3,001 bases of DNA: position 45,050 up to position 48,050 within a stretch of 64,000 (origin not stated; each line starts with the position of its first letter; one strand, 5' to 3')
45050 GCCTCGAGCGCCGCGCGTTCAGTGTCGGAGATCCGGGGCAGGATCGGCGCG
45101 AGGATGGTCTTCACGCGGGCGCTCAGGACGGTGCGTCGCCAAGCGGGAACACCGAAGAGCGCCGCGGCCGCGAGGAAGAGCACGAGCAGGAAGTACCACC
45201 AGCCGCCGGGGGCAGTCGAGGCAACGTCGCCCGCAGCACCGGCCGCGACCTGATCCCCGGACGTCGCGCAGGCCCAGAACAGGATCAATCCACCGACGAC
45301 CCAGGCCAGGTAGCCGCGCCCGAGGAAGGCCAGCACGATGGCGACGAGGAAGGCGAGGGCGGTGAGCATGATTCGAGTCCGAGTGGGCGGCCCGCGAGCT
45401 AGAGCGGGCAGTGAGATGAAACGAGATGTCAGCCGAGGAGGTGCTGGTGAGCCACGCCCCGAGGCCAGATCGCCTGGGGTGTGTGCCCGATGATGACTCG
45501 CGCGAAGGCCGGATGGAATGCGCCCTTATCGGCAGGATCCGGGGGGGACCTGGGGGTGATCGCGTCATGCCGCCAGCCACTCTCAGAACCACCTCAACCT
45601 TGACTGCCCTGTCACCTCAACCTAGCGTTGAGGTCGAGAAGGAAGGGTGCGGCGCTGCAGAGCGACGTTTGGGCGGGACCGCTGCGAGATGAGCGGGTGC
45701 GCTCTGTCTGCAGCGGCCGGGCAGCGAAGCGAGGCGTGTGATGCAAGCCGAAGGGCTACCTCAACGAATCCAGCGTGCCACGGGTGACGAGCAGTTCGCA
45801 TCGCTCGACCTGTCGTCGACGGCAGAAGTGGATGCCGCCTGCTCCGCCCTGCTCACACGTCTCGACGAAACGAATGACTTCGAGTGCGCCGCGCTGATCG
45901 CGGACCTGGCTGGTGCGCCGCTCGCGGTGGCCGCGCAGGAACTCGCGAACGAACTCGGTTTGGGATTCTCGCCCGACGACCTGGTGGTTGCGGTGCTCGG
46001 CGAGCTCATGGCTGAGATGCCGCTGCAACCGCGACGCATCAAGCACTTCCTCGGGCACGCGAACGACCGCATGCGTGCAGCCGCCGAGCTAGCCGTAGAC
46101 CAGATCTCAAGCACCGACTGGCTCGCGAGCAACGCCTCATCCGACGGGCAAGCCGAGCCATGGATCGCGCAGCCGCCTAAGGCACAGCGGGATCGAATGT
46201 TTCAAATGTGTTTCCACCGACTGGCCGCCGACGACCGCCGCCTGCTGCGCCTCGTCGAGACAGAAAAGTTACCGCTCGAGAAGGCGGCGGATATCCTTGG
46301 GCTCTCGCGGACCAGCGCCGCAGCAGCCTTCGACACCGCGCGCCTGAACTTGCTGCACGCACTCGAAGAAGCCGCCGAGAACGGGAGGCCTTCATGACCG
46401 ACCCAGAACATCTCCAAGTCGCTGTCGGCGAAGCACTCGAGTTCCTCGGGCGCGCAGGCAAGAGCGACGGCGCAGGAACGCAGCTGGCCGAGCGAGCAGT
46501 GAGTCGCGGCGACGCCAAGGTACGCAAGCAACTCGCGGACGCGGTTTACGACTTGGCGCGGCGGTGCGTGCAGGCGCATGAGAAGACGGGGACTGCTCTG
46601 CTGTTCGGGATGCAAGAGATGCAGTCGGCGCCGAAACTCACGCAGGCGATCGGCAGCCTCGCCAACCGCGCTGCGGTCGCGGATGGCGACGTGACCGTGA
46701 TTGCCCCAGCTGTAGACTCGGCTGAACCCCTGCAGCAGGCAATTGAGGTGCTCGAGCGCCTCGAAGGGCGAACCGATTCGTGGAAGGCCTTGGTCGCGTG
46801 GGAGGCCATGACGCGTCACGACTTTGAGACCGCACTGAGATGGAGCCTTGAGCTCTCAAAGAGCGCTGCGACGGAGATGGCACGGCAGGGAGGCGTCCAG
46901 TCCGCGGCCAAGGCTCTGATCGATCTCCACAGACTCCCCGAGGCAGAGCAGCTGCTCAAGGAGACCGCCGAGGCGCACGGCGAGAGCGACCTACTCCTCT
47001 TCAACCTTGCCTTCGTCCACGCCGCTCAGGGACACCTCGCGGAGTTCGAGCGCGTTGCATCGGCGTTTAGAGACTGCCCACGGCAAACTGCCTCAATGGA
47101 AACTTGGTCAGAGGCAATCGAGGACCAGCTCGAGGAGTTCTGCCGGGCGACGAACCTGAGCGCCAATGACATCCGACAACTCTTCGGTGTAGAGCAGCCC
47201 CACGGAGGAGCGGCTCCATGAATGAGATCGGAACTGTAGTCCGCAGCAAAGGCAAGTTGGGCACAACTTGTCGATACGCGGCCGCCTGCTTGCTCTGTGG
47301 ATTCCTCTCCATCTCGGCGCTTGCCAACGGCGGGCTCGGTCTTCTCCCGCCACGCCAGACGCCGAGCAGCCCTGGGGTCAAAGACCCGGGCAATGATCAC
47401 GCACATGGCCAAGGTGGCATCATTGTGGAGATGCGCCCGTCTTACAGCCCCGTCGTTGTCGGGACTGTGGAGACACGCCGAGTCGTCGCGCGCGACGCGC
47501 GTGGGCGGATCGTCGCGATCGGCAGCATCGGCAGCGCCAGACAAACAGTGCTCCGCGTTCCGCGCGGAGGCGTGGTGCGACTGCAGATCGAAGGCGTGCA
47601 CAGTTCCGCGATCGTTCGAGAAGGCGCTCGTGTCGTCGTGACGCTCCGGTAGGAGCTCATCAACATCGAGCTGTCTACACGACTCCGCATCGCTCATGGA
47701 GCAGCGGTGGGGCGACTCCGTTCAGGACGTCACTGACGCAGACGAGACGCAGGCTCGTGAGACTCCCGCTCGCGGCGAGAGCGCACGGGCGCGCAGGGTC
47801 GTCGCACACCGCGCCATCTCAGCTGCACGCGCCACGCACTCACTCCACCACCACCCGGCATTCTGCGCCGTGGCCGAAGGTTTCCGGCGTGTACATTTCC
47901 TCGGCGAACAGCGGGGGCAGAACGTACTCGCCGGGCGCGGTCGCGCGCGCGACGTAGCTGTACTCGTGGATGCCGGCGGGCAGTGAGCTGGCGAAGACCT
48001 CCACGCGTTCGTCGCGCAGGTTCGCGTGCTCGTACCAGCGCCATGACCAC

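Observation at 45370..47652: Compositionally atypical, translationally coupled three-gene cassette with no assignable family (sigma-like / helical / small exported protein)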

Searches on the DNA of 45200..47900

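Call 26: search_rna_families(source=window, start=45200, end=47900, threshold=evalue, max_evalue=1)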
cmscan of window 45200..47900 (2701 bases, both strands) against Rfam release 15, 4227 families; matches with E-value up to 1: 1.
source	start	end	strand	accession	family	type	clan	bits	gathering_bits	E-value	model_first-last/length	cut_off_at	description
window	47610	47667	-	RF01127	sR42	Gene; snRNA; snoRNA; CD-box;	-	19.3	38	0.14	1-63/63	no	Small nucleolar RNA sR42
